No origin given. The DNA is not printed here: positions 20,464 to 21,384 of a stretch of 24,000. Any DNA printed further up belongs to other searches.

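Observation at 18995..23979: Urocanase-family enzyme in a non-hut operon with a GST and a DUF917-like protein: candidate pathway for a modified imidazole-acrylate, possibly thiourocanate-type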

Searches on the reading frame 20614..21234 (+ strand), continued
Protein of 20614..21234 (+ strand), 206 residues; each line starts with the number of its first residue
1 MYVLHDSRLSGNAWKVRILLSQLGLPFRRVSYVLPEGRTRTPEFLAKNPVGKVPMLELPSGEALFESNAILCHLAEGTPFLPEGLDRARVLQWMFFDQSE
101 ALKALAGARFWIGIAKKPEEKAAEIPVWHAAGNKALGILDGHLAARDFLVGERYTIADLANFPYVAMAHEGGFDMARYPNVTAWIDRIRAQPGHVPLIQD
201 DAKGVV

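Call 45: find_encoding_contigs(protein=P0033, flank=10000, max_places=2)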
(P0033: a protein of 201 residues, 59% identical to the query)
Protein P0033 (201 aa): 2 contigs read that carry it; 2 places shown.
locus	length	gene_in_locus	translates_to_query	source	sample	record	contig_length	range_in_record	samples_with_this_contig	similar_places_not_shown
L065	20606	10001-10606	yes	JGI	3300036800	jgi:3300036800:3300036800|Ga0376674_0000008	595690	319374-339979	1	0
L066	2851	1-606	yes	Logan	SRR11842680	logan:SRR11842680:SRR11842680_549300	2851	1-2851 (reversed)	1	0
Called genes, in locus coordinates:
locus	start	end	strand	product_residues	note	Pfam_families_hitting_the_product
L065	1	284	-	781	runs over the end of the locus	PF18364:Molybdopterin_N, PF00384:Molybdopterin, PF01568:Molydop_binding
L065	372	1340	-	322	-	PF00005:ABC_tran, PF08352:oligo_HPY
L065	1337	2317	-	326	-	PF00005:ABC_tran, PF08352:oligo_HPY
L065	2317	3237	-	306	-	PF12911:OppC_N, PF00528:BPD_transp_1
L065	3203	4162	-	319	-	PF19300:BPD_transp_1_N, PF00528:BPD_transp_1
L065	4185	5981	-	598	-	PF00496:SBP_bac_5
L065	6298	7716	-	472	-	PF01546:Peptidase_M20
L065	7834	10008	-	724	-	PF00126:HTH_1, PF03466:LysR_substrate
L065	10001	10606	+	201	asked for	PF02798:GST_N, PF13417:GST_N_3, PF13409:GST_N_2, PF00043:GST_C, PF14497:GST_C_3, PF13410:GST_C_2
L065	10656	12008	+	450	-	PF01979:Amidohydro_1, PF07969:Amidohydro_3 (weak)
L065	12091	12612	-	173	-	PF08238:Sel1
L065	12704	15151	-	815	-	PF21305:type_II_gspD_N0, PF03958:Secretin_N, PF00263:Secretin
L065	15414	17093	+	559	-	PF05157:MshEN (weak), PF00437:T2SSE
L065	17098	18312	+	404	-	PF28597:T2SSF_N, PF00482:T2SSF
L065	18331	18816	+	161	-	PF07963:N_methyl (weak), PF08334:T2SSG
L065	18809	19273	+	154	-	PF07963:N_methyl (weak)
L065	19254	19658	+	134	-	PF07963:N_methyl (weak)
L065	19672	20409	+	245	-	PF07963:N_methyl (weak)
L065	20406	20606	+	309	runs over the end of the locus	PF21687:T2SSK_1st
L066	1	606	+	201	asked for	PF02798:GST_N, PF13417:GST_N_3, PF13409:GST_N_2, PF00043:GST_C, PF14497:GST_C_3, PF13410:GST_C_2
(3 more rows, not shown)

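Call 46: search_protein_families(library=ncbifam, max_evalue=1e-30, proteins=[L063:7256-8869:+, L063:8906-9991:+, L063:12952-14304:+, L065:10656-12008:+, L065:6298-7716:-])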
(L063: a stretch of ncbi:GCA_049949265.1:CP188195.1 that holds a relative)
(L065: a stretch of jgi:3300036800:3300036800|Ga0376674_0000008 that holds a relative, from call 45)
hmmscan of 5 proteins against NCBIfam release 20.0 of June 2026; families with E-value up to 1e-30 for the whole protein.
L063:7256-8869:+ (537 aa): 3 families
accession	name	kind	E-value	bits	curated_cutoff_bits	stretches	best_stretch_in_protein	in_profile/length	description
NF058531.1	CH3_S_urocan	exception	1.4e-282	937.9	880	1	3-534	1-533/535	S-methyl thiourocanate hydratase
NF058530.1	thiouroc_hyd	equivalog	1.9e-208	693.5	930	1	13-528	2-523/535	thiourocanate hydratase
TIGR01228.2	hutU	equivalog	1.8e-197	657.3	375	1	3-529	1-535/545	urocanate hydratase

L063:8906-9991:+ (361 aa): 2 families
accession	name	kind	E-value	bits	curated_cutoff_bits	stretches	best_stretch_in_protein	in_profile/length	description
NF058532.1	CH3_S_uro_de_S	equivalog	5.8e-141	469.5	450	1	3-348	1-351/352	S-methyl thiohydantoin desulfurase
NF058529.1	thiohydan_desulf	equivalog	1.4e-72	244.8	440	1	3-348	1-358/362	thiohydantoin desulfurase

L063:12952-14304:+ (450 aa): 20 families
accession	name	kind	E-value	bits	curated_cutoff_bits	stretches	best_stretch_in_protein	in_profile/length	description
NF058538.1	ergo_util_ErtD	equivalog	1e-234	779.3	600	1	4-449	1-446/446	hydantoin-5-propionate amidohydrolase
NF058539.1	ergo_uti2_ErtD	equivalog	4.6e-115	385.1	650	1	4-448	2-446/449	hydantoin-5-propionate amidohydrolase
TIGR03178.1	allantoinase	equivalog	1.5e-80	271.2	357.85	1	5-447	1-439/441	allantoinase AllB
NF004839.0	PRK06189.1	equivalog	5.5e-80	269.2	631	1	4-449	3-447/451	allantoinase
NF002668.0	PRK02382.1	equivalog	2.9e-69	233.9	452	1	22-448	14-427/436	dihydroorotase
TIGR02033.1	D-hydantoinase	equivalog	1e-63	215.9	393.25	1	6-448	2-453/454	dihydropyrimidinase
TIGR00857.1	pyrC_multi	subfamily_domain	3.8e-59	200.7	279.05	1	23-431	7-408/412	dihydroorotase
NF005960.0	PRK08044.1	equivalog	2.7e-54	184.6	688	1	4-447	3-448/453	allantoinase AllB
NF009941.0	PRK13404.1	subfamily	4.2e-54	184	647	1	2-448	2-460/478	dihydropyrimidinase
NF006559.0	PRK09060.1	equivalog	1.4e-51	175.2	482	1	3-441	4-431/444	dihydroorotase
NF005751.0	PRK07575.1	equivalog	1.1e-46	159.2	529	1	7-438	7-426/440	dihydroorotase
NF006688.0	PRK09236.1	equivalog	3.2e-41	141.6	535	1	11-440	10-434/444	dihydroorotase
NF002284.0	PRK01211.1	subfamily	2.3e-39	135.5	462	1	19-448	13-404/409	dihydroorotase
NF003271.0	PRK04250.1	equivalog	4.3e-39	134.3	405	1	4-441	2-397/407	dihydroorotase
NF006841.0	PRK09357.2-2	equivalog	3.9e-38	131.3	640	1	41-434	35-419/421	dihydroorotase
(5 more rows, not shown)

L065:10656-12008:+ (450 aa): 20 families
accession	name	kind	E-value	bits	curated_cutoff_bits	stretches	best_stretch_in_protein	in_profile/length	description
NF058538.1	ergo_util_ErtD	equivalog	1.6e-239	795.2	600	1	4-449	1-446/446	hydantoin-5-propionate amidohydrolase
NF058539.1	ergo_uti2_ErtD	equivalog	8.1e-116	387.6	650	1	4-448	2-446/449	hydantoin-5-propionate amidohydrolase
TIGR03178.1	allantoinase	equivalog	9.8e-79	265.2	357.85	1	5-445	1-437/441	allantoinase AllB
NF004839.0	PRK06189.1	equivalog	2.7e-76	257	631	1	4-448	3-446/451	allantoinase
NF002668.0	PRK02382.1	equivalog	3.3e-69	233.7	452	1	22-448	14-427/436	dihydroorotase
TIGR02033.1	D-hydantoinase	equivalog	1.4e-63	215.5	393.25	1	6-448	2-453/454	dihydropyrimidinase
TIGR00857.1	pyrC_multi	subfamily_domain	4.8e-60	203.7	279.05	1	23-431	7-408/412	dihydroorotase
NF009941.0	PRK13404.1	subfamily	1.5e-54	185.4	647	1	2-448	2-460/478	dihydropyrimidinase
NF006559.0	PRK09060.1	equivalog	2.8e-54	184.1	482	1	3-441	4-431/444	dihydroorotase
NF005960.0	PRK08044.1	equivalog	1.2e-50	172.6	688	1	4-447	3-448/453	allantoinase AllB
NF005751.0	PRK07575.1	equivalog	7.8e-46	156.4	529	1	8-439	8-427/440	dihydroorotase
NF002284.0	PRK01211.1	subfamily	3.2e-40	138.3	462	1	19-448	13-404/409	dihydroorotase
NF006841.0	PRK09357.2-2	equivalog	6.7e-39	133.8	640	1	42-434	36-419/421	dihydroorotase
NF006688.0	PRK09236.1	equivalog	1.2e-38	133.1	535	1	19-440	17-434/444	dihydroorotase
NF006837.0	PRK09357.1-2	equivalog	9.3e-38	129.9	575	1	15-435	12-425/428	dihydroorotase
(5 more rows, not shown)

L065:6298-7716:- (472 aa): 1 family
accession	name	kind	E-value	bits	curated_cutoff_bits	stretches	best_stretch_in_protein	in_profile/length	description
TIGR01891.1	amidohydrolases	subfamily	6.8e-73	245.9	153.75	1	20-420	3-365/366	amidohydrolase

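Call 50: find_encoding_contigs(protein=P0010, flank=10000, max_places=1)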
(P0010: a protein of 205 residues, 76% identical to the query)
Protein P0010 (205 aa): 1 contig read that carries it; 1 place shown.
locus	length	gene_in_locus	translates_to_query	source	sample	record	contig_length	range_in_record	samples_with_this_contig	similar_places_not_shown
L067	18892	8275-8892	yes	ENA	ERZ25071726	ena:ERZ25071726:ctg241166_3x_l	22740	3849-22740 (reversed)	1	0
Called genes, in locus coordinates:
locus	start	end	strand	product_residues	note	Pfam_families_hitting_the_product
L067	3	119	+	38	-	?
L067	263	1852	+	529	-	PF00370:FGGY_N, PF02782:FGGY_C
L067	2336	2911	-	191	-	PF00583:Acetyltransf_1, PF13302:Acetyltransf_3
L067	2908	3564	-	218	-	PF02224:Cytidylate_kin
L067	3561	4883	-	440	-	PF00275:EPSP_synthase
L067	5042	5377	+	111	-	PF09538:FYDLN_acid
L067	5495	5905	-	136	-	-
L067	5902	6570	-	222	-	PF14803:Zn_ribbon_Nudix (weak), PF00293:NUDIX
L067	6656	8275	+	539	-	PF17391:Urocanase_N, PF01175:Urocanase, PF17392:Urocanase_C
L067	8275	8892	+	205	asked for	PF02798:GST_N, PF13417:GST_N_3, PF13409:GST_N_2, PF00043:GST_C, PF14497:GST_C_3 (weak), PF13410:GST_C_2 (weak)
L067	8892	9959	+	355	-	PF06032:S-Me-THD_N, PF20906:S-Me-THD_C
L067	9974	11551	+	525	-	PF00496:SBP_bac_5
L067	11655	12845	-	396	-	PF00162:PGK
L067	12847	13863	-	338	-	PF00044:Gp_dh_N, PF02800:Gp_dh_C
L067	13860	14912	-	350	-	PF02779:Transket_pyr, PF02780:Transketolase_C, PF22613:Transketolase_C_1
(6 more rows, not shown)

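Call 51: find_encoding_contigs(protein=P0020, flank=10000, max_places=1)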
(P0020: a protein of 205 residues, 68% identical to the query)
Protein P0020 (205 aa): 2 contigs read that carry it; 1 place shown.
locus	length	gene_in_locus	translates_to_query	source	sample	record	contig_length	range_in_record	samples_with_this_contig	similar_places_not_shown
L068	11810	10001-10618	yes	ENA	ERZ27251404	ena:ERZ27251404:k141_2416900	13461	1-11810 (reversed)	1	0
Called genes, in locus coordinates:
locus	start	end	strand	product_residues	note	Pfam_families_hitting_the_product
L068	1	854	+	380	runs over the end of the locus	PF13433:Peripla_BP_5, PF13458:Peripla_BP_6, PF01094:ANF_receptor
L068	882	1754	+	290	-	PF02653:BPD_transp_2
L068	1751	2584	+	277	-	PF02653:BPD_transp_2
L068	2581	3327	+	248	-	PF00005:ABC_tran, PF13604:AAA_30 (faint), PF13304:AAA_21 (faint)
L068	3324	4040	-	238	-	PF00005:ABC_tran, PF13304:AAA_21 (faint)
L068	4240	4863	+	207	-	PF02798:GST_N, PF13409:GST_N_2, PF13417:GST_N_3, PF17172:GST_N_4 (weak), PF00043:GST_C, PF14497:GST_C_3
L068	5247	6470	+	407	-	PF00126:HTH_1, PF03466:LysR_substrate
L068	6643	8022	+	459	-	PF01979:Amidohydro_1, PF07969:Amidohydro_3 (weak)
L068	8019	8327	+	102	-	-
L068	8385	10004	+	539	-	PF17391:Urocanase_N, PF01175:Urocanase, PF17392:Urocanase_C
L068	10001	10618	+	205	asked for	PF02798:GST_N, PF13409:GST_N_2, PF13417:GST_N_3, PF00043:GST_C, PF14497:GST_C_3 (weak), PF13410:GST_C_2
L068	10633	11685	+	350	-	PF06032:S-Me-THD_N, PF20906:S-Me-THD_C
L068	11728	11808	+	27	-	?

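Call 52: find_encoding_contigs(protein=P0028, flank=10000, max_places=1)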
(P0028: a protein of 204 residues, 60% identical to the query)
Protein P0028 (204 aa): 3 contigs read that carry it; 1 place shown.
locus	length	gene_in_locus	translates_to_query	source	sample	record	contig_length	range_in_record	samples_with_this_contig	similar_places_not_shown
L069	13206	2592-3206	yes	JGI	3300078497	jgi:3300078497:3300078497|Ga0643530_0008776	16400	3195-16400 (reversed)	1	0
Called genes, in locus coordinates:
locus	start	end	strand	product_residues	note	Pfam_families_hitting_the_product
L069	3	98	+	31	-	?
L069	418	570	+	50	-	-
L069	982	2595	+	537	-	PF17391:Urocanase_N, PF01175:Urocanase, PF17392:Urocanase_C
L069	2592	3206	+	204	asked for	PF02798:GST_N, PF13417:GST_N_3, PF13409:GST_N_2, PF00043:GST_C, PF14497:GST_C_3 (weak), PF13410:GST_C_2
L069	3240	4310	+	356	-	PF06032:S-Me-THD_N, PF20906:S-Me-THD_C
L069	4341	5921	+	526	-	PF00496:SBP_bac_5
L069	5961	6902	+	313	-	PF19300:BPD_transp_1_N, PF00528:BPD_transp_1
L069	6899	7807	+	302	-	PF12911:OppC_N, PF00528:BPD_transp_1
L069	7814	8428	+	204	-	PF00005:ABC_tran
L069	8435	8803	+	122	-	PF08352:oligo_HPY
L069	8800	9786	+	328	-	PF00005:ABC_tran, PF13401:AAA_22 (faint), PF08352:oligo_HPY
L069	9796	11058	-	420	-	PF04389:Peptidase_M28 (weak), PF01546:Peptidase_M20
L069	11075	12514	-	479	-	PF07969:Amidohydro_3 (faint), PF01979:Amidohydro_1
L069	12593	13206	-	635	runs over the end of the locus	PF00126:HTH_1, PF03466:LysR_substrate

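Call 53: find_encoding_contigs(protein=P0024, flank=10000, max_places=1)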
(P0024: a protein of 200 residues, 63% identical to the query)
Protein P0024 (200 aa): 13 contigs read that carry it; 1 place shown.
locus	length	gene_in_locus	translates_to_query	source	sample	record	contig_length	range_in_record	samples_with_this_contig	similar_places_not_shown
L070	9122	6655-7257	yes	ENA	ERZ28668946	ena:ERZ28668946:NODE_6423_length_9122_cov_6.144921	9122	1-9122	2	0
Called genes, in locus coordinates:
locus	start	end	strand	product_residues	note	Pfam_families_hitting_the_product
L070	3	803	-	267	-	?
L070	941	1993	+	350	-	PF03480:DctP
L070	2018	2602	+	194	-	PF04290:DctQ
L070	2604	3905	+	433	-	PF06808:DctM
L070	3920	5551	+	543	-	PF17391:Urocanase_N, PF01175:Urocanase, PF17392:Urocanase_C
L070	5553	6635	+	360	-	PF06032:S-Me-THD_N, PF20906:S-Me-THD_C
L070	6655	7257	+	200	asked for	PF02798:GST_N, PF13417:GST_N_3, PF13409:GST_N_2, PF14497:GST_C_3 (weak), PF00043:GST_C, PF13410:GST_C_2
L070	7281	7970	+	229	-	PF01177:Asp_Glu_race, PF17645:Amdase (faint)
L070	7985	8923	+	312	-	PF00795:CN_hydrolase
